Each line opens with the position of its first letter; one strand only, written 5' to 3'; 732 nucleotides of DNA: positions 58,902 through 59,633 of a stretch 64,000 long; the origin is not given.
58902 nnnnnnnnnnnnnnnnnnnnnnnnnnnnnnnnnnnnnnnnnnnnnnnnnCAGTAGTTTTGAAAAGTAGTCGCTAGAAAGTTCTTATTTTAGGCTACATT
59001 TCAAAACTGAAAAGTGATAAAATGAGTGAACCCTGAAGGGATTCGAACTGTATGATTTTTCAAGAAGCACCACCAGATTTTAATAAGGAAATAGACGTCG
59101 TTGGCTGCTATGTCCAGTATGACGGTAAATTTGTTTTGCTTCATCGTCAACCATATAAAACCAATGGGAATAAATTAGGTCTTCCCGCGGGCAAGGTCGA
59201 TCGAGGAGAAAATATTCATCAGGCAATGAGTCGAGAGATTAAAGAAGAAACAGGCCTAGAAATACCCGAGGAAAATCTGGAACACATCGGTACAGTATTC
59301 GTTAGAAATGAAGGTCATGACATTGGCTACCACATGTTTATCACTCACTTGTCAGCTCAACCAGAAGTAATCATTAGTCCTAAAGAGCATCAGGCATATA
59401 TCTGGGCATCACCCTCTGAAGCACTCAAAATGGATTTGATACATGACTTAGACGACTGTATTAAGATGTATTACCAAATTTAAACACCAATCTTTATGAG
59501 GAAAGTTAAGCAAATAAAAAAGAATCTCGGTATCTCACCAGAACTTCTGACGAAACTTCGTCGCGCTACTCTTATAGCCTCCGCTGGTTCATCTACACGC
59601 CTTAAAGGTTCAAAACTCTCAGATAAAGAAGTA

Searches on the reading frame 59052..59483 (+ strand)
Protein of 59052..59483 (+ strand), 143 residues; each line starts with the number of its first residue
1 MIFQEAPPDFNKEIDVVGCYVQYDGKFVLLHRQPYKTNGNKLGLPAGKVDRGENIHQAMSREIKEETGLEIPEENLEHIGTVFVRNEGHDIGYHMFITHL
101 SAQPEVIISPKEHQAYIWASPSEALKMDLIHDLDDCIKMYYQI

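Call 73: search_protein_families(library=pfam, proteins=[window:59052-59483:+], max_evalue=0.001)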
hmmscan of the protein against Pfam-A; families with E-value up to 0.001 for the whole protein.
window:59052-59483:+ (143 aa): 2 families
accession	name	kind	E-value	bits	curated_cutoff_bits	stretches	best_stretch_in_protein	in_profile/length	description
PF00293.34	NUDIX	-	5e-17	62.6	21.1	1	16-128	5-122/134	NUDIX domain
PF22327.2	Nudt16-like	-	0.00021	21.7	27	1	41-102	34-97/161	U8 snoRNA-decapping enzyme-like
